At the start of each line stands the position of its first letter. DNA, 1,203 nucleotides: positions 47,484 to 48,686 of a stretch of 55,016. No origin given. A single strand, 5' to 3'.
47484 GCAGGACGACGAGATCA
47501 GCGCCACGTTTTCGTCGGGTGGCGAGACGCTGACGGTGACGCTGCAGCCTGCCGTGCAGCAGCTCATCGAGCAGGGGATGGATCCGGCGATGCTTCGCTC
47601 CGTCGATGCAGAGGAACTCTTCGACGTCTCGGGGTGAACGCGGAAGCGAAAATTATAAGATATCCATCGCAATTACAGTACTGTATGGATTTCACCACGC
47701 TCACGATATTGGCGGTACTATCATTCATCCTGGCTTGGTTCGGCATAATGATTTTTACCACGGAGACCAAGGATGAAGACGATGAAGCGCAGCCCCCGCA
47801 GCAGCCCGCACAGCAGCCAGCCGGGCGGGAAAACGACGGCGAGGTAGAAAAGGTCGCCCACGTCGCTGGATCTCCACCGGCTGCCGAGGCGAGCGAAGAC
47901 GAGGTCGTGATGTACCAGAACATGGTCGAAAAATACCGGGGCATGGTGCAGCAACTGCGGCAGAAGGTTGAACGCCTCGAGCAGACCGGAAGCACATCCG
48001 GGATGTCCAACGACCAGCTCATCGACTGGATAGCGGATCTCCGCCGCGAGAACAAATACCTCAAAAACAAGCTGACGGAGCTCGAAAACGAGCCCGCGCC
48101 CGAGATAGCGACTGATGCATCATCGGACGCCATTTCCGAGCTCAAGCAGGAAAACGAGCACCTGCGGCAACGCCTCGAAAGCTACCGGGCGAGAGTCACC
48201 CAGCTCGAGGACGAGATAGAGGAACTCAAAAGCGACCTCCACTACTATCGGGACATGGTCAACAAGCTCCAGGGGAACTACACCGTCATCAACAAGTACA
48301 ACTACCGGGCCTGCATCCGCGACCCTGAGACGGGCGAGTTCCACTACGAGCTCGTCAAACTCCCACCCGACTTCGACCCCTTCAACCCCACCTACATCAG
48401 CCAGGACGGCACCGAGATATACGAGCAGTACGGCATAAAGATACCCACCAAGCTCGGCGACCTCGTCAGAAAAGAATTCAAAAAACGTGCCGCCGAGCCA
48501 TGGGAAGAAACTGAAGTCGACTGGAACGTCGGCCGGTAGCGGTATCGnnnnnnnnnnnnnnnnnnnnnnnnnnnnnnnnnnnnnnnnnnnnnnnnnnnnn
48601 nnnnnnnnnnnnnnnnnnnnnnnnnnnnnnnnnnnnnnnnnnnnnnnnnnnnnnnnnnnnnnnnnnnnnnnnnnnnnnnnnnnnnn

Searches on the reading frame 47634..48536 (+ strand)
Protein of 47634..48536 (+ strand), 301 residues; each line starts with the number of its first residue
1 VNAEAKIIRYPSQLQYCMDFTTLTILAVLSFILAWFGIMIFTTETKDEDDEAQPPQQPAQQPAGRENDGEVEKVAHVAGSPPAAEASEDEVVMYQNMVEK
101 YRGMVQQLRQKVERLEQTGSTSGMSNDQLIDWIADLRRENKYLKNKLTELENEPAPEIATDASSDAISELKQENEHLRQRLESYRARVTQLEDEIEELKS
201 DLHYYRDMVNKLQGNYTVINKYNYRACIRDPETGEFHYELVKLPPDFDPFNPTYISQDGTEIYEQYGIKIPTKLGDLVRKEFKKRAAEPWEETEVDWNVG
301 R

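Call 31: search_protein_families(library=pfam, proteins=[window:47634-48536:+], max_evalue=0.001)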
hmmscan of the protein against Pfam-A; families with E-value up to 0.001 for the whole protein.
window:47634-48536:+ (301 aa): 12 families
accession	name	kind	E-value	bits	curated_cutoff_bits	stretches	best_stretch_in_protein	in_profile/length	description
PF06005.17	ZapB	-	4.1e-06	27.6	31.5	0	165-212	18-65/71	Cell division protein ZapB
PF25026.1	Asd-4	-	2e-05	25.1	29.1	0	101-153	27-79/80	Asd-4-like domain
PF07989.16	Cnn_1N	-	4.4e-05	24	28.5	1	133-196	9-74/74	Centrosomin N-terminal motif 1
PF19220.6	Rod_CreS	-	9.8e-05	22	100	1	85-215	51-175/359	Crescentin, rod domain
PF01544.23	CorA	-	0.00026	20.9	27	1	95-200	117-227/292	CorA-like Mg2+ transporter protein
PF11932.13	DUF3450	-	0.00039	20.2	32.6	0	84-152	25-93/241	Protein of unknown function (DUF3450)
PF18504.6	Csm1_N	-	0.00044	21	26.3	0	166-204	21-59/70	Csm1 N-terminal domain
PF00170.26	bZIP_1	-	0.00046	20.7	27.6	0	167-195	35-63/64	bZIP transcription factor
PF05852.16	DUF848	-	0.00065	20.3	25.3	0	162-217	64-119/145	Gammaherpesvirus protein of unknown function (DUF848)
PF12329.13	TMF_DNA_bd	-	0.00066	20.1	35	0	162-202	30-70/74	TATA element modulatory factor 1 DNA binding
PF10473.14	CENP-F_leu_zip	-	0.00074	20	34.5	1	125-214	18-101/140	Leucine-rich repeats of kinetochore protein Cenp-F/LEK1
PF17078.10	SHE3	-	0.00091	19.4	30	0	165-205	45-85/228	SWI5-dependent HO expression protein 3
